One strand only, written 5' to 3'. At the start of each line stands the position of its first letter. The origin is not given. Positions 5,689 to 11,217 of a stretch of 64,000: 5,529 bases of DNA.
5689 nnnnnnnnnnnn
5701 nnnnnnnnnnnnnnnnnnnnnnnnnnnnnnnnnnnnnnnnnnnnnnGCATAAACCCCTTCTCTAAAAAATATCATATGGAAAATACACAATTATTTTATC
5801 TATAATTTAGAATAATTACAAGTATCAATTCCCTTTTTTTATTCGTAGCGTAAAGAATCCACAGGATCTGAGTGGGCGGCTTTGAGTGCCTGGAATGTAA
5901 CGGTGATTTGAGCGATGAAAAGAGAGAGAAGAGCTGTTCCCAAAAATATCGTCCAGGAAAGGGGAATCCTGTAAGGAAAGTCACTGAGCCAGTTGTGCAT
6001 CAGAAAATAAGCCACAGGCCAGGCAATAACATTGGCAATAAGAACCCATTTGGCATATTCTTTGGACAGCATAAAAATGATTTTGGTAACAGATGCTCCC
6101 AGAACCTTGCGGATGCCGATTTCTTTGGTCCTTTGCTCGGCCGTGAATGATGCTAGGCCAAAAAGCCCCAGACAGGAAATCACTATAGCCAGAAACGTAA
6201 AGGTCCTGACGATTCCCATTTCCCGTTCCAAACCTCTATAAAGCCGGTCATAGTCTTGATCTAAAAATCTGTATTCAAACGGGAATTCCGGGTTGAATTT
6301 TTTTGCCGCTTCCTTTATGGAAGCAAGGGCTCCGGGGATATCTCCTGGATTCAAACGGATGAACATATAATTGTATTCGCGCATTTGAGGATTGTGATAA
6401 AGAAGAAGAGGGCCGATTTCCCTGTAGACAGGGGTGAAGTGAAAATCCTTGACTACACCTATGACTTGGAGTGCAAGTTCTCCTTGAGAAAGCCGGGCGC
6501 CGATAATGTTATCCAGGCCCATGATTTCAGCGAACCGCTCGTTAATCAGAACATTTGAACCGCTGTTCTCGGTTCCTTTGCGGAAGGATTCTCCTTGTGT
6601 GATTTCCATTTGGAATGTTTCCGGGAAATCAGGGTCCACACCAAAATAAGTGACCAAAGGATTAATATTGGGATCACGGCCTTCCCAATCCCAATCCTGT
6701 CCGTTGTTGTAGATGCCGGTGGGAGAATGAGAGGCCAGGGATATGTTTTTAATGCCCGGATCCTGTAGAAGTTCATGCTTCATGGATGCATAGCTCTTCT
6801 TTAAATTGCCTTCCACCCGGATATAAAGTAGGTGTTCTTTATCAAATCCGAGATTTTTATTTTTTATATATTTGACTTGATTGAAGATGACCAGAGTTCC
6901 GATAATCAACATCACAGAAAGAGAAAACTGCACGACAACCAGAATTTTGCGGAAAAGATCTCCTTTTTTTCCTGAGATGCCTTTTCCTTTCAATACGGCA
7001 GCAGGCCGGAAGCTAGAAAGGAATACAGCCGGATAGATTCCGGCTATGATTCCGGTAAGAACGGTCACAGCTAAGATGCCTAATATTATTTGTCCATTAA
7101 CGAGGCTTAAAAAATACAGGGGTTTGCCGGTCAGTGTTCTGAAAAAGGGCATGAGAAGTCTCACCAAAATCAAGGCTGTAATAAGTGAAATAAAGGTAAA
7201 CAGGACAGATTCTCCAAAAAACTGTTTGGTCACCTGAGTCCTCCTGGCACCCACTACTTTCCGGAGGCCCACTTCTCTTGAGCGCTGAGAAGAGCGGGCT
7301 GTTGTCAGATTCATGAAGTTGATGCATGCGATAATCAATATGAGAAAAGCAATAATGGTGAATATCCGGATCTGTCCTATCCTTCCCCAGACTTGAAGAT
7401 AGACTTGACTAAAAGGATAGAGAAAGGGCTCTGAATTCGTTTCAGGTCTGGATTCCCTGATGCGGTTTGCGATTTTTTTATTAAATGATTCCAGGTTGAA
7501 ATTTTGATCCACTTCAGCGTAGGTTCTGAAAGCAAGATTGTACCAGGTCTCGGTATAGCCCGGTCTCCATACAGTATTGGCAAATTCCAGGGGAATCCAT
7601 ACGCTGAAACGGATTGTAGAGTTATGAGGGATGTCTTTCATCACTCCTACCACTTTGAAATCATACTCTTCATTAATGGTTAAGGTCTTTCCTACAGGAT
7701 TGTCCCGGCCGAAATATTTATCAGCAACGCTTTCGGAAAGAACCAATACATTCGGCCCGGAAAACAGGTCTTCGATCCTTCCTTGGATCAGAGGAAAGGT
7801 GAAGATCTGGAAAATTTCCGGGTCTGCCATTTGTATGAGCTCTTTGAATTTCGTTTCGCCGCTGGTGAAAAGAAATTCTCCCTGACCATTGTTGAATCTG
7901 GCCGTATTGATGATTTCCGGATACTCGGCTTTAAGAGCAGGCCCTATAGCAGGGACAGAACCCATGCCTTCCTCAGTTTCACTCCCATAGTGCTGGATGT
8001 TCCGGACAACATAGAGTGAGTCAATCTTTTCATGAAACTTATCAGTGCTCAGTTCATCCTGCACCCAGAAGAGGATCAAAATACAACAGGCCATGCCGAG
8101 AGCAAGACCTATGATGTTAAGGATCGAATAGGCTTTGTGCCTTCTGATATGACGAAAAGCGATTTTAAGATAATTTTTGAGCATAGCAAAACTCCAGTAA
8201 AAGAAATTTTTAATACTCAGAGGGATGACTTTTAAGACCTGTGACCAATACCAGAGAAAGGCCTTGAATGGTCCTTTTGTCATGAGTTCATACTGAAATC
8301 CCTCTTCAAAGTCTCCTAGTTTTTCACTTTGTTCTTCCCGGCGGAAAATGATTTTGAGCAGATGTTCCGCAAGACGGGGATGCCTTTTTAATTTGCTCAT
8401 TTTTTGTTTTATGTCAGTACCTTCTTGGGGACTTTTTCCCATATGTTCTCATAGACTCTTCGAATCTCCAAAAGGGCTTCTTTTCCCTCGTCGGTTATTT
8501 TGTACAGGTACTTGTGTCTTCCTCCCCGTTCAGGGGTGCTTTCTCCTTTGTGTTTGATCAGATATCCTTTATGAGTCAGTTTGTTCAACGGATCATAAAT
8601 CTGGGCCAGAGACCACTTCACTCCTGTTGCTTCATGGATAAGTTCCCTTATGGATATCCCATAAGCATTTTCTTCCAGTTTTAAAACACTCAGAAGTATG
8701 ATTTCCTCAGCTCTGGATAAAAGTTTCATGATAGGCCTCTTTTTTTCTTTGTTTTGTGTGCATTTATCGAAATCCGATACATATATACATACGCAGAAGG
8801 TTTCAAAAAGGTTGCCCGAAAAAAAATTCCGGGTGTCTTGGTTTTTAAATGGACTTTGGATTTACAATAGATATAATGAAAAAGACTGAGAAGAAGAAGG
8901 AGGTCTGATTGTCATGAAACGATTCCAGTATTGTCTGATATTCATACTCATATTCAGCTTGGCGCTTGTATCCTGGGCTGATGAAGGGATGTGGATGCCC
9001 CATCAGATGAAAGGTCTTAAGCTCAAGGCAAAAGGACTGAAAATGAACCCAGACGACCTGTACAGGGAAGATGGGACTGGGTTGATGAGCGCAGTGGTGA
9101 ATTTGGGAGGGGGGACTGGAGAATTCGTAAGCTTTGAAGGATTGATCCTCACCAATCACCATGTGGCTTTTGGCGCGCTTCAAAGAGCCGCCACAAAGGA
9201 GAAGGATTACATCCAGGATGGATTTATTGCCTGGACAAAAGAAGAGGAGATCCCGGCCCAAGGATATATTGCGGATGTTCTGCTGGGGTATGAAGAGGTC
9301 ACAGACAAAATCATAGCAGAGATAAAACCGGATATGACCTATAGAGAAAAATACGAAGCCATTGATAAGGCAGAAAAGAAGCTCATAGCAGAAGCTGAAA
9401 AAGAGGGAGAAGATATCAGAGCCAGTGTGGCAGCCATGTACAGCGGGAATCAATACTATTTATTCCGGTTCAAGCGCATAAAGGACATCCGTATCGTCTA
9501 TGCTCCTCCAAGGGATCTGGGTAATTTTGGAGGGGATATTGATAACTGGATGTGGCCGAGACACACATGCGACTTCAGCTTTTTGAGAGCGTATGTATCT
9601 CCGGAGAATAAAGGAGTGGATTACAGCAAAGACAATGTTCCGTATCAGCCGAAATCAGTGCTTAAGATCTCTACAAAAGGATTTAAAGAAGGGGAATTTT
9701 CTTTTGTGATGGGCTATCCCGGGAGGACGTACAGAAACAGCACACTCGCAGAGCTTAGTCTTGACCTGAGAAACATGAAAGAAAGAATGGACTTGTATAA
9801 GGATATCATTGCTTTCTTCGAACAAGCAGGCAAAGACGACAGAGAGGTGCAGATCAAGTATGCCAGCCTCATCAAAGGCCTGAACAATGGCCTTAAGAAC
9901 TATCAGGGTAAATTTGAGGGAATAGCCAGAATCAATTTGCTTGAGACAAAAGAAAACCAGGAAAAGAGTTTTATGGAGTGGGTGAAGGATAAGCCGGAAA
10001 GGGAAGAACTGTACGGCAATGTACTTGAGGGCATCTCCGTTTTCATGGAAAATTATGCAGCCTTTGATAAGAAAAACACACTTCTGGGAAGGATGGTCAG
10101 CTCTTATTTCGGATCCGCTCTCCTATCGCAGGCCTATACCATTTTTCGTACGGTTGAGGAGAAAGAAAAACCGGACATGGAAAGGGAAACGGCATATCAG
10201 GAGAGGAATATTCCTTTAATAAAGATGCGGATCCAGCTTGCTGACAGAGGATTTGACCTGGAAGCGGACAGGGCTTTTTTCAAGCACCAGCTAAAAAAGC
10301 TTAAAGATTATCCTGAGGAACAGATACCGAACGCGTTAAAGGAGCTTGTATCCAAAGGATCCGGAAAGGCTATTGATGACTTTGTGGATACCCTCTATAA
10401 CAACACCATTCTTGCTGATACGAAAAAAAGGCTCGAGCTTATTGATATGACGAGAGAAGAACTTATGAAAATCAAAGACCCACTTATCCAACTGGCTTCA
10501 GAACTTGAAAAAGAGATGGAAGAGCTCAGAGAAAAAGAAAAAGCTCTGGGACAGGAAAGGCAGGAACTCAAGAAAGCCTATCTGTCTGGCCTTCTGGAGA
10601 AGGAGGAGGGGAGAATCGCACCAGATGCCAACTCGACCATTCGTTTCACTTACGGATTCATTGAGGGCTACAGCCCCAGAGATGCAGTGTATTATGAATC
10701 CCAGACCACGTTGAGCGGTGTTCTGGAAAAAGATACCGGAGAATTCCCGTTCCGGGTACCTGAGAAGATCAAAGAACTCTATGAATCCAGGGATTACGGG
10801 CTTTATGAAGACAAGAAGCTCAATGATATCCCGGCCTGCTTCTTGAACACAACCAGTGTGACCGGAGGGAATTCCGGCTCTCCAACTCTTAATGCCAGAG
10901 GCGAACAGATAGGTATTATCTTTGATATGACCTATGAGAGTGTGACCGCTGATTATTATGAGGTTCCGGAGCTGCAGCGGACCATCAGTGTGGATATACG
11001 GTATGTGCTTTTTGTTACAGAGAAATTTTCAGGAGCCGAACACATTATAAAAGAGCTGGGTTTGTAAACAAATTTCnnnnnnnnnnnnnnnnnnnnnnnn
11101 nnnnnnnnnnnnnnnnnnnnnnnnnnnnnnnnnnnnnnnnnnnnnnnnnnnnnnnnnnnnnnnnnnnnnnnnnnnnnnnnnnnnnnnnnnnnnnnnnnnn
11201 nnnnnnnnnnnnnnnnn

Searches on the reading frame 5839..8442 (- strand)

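Call 13: search_protein_families(library=pfam, proteins=[window:5839-8442:-])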
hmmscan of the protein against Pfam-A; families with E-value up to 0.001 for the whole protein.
window:5839-8442:- (867 aa): 2 families
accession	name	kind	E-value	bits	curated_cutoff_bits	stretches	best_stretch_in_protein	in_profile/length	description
PF12704.14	MacB_PCD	-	1.2e-43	150.2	27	2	106-324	1-204/207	MacB-like periplasmic core domain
PF02687.27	FtsX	-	2.7e-25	89.2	25.5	2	363-472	2-112/120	FtsX-like permease C-terminal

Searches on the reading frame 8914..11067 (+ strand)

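Call 13: search_protein_families(library=pfam, proteins=[window:8914-11067:+])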
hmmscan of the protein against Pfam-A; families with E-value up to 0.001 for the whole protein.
window:8914-11067:+ (717 aa): 2 families
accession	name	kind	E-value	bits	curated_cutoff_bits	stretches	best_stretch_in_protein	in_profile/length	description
PF10459.15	Peptidase_S46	-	3.7e-214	713.9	22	1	22-716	1-697/698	Peptidase S46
PF13365.12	Trypsin_2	-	2.3e-06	28.8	27.6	0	642-668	118-144/144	Trypsin-like peptidase domain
